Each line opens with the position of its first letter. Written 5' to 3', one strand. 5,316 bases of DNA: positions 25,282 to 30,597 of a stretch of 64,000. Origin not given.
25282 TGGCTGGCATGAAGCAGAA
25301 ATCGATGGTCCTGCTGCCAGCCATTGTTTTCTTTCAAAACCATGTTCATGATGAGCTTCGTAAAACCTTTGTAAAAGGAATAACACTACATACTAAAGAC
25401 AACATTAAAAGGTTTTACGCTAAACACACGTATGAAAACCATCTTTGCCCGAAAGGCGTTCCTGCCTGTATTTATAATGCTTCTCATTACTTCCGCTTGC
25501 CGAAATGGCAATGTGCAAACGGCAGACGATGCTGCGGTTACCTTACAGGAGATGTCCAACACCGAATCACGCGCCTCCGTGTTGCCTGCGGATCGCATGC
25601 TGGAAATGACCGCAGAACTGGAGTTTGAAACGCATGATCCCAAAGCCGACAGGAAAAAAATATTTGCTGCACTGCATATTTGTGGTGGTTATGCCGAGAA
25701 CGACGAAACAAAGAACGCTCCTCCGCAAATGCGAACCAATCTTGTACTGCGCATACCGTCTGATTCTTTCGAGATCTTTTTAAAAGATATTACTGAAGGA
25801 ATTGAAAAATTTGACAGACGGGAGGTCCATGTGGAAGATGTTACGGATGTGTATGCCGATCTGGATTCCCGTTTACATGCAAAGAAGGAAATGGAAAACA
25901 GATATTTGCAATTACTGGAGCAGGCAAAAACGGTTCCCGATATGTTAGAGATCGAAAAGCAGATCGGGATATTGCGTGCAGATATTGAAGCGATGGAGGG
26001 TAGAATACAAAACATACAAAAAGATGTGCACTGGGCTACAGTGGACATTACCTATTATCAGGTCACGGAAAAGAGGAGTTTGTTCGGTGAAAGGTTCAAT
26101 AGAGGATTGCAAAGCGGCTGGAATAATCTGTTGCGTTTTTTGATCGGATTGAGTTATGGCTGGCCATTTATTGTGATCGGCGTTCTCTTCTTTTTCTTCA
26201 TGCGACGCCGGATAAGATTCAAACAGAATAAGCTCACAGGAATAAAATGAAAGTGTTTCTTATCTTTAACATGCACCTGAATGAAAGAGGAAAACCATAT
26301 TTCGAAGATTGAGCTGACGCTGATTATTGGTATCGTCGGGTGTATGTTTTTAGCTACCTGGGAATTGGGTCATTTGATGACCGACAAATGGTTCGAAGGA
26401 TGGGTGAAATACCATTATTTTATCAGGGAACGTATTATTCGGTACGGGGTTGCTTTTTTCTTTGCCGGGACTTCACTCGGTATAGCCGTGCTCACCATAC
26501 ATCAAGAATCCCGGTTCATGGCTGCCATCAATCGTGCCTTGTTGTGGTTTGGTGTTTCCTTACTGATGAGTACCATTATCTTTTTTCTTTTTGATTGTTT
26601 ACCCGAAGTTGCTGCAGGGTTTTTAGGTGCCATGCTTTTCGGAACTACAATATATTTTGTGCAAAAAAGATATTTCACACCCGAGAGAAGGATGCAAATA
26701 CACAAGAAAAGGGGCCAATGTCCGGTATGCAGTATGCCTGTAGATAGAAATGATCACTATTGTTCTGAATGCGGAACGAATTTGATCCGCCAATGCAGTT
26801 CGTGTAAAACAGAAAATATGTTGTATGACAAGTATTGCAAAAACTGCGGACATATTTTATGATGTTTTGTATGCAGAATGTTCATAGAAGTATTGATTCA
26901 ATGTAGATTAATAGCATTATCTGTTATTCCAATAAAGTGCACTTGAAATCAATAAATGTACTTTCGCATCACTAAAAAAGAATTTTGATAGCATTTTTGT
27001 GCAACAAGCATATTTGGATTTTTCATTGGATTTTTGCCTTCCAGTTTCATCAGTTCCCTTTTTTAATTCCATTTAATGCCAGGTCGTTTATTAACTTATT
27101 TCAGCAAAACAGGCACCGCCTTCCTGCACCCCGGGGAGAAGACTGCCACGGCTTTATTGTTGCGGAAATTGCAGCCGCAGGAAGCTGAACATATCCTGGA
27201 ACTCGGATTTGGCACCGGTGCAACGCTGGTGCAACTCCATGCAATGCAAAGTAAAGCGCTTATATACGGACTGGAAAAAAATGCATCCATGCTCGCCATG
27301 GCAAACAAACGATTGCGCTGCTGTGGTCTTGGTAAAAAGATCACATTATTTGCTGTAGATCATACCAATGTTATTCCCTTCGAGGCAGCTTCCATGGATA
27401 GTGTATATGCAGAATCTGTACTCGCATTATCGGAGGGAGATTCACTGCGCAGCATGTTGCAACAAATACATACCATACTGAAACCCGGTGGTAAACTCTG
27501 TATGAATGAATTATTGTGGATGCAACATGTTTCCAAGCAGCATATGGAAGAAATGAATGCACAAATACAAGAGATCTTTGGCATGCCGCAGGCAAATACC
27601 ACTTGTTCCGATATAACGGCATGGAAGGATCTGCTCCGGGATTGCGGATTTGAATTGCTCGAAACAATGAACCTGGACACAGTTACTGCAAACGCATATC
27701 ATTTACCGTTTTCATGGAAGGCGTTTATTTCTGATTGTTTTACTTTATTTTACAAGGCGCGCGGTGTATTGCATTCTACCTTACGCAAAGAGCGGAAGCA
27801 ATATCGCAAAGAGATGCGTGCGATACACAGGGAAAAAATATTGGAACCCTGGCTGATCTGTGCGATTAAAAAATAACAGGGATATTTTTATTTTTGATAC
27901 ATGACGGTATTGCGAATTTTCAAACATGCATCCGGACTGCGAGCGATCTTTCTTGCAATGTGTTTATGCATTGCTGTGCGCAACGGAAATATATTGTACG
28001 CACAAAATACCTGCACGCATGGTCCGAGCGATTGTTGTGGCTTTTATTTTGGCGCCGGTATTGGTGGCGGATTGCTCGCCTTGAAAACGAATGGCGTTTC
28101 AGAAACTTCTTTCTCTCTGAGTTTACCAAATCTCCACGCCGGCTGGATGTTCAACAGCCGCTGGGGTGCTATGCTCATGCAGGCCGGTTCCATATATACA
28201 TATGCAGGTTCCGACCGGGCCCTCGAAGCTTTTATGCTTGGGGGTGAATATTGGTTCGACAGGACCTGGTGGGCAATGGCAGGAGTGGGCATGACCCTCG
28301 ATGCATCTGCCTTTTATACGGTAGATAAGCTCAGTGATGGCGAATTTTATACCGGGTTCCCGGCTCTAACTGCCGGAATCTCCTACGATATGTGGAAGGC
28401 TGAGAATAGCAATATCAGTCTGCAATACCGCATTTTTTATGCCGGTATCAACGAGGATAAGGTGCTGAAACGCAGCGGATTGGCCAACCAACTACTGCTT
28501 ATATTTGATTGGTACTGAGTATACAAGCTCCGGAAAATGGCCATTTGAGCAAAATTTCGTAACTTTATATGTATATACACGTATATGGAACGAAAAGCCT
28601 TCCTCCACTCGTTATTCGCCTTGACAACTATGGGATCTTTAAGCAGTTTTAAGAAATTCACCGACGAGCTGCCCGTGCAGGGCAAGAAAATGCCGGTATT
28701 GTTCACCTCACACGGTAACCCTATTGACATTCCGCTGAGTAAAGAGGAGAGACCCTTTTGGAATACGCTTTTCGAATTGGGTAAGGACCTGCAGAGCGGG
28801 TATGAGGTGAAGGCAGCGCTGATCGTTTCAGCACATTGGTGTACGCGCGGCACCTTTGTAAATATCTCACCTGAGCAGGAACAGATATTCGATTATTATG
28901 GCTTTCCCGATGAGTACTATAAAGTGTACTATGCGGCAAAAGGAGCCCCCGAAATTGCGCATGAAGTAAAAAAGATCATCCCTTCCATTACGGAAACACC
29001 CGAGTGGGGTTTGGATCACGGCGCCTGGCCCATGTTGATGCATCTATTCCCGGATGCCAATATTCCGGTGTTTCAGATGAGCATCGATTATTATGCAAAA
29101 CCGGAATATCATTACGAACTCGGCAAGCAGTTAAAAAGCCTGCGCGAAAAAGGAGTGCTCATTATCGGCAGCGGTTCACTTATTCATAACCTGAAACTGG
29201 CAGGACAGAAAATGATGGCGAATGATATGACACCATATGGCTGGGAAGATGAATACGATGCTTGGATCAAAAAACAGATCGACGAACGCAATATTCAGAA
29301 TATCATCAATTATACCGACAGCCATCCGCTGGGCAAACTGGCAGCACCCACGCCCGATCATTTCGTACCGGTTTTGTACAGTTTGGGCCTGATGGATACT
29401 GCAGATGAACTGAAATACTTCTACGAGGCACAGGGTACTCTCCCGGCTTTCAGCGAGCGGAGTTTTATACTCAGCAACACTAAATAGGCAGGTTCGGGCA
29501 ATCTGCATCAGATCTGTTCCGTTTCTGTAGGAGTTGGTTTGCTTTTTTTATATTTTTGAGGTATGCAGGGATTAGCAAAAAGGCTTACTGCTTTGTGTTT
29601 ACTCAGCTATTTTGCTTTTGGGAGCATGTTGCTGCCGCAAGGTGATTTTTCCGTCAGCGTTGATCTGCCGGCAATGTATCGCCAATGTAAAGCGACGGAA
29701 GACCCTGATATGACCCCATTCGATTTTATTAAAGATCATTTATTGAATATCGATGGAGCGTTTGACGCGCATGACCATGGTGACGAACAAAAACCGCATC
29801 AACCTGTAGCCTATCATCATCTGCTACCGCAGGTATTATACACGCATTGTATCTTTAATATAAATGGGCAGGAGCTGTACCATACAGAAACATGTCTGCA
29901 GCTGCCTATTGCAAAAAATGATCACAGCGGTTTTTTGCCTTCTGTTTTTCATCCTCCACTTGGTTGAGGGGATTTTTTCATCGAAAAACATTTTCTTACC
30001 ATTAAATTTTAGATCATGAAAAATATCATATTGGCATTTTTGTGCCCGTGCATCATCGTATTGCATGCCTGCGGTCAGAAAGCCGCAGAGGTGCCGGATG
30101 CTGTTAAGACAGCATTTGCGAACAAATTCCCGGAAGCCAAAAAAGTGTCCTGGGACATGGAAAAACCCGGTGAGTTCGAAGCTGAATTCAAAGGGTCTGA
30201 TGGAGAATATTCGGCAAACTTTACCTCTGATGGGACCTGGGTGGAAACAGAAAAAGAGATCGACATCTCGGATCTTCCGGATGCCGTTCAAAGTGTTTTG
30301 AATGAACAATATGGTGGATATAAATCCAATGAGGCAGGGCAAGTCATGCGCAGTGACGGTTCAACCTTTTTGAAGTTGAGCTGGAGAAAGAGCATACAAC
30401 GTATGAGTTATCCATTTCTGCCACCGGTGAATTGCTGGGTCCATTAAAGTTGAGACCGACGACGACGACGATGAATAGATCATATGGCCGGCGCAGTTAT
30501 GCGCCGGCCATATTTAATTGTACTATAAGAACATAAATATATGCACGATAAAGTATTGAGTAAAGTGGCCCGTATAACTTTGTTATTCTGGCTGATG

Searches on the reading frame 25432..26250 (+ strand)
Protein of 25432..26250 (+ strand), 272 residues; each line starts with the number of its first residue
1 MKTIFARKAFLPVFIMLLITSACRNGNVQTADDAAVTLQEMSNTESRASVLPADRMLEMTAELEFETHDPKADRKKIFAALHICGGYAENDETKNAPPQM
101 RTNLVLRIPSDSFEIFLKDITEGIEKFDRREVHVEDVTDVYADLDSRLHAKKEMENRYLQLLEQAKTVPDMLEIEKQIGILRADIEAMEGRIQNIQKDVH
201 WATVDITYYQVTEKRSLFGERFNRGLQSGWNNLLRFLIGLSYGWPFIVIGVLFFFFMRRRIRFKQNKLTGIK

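Call 40: search_protein_families(library=pfam, proteins=[window:25432-26250:+], max_evalue=0.00001)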
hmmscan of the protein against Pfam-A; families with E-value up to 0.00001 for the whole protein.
window:25432-26250:+ (272 aa): 1 family
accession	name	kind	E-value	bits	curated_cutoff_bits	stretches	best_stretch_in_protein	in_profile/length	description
PF14257.11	DUF4349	-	3.1e-44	151.3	27.7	1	55-254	1-208/213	Domain of unknown function (DUF4349)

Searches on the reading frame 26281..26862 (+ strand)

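Call 40: search_protein_families(library=pfam, proteins=[window:26281-26862:+], max_evalue=0.00001)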
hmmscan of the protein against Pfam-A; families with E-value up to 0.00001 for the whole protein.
window:26281-26862:+ (193 aa): 2 families
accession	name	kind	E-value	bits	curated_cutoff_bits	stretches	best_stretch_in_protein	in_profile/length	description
PF12773.13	DZR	-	1.6e-08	35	27.3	1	147-190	1-45/45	Double zinc ribbon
PF13240.11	Zn_Ribbon_1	-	6.4e-06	26.2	25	0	147-168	2-23/23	zinc-ribbon domain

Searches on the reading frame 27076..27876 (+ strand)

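Call 40: search_protein_families(library=pfam, proteins=[window:27076-27876:+], max_evalue=0.00001)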
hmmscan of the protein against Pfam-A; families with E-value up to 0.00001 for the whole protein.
window:27076-27876:+ (266 aa): 5 families
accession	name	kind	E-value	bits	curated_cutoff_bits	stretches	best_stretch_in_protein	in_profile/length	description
PF13649.12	Methyltransf_25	-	2.5e-14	54.2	27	1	40-139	1-97/97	Methyltransferase domain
PF08241.18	Methyltransf_11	-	2.3e-13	51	21.2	1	41-142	1-94/95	Methyltransferase domain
PF13847.12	Methyltransf_31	-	1.7e-12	47.6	27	1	36-169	3-130/145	Methyltransferase domain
PF01209.24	Ubie_methyltran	-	3.8e-08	33.4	20.1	1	33-146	44-154/233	ubiE/COQ5 methyltransferase family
PF08242.18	Methyltransf_12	-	5.8e-08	33.8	30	1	41-141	1-98/98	Methyltransferase domain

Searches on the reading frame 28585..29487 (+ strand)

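Call 40: search_protein_families(library=pfam, proteins=[window:28585-29487:+], max_evalue=0.00001)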
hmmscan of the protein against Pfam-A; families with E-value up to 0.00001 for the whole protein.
window:28585-29487:+ (300 aa): 1 family
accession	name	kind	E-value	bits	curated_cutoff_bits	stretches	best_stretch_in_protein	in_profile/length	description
PF02900.23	LigB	-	1.3e-28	100.3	26.3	1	39-273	3-247/269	Catalytic LigB subunit of aromatic ring-opening dioxygenase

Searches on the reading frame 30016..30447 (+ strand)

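Call 41: search_protein_families(library=pfam, proteins=[window:30016-30447:+], max_evalue=0.00001)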
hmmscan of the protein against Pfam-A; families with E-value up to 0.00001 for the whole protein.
window:30016-30447:+ (143 aa): 1 family
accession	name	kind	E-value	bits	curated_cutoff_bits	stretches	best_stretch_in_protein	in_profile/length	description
PF11396.14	PepSY_like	-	2.4e-08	34.6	28.3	1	62-105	9-51/83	Putative beta-lactamase-inhibitor-like, PepSY-like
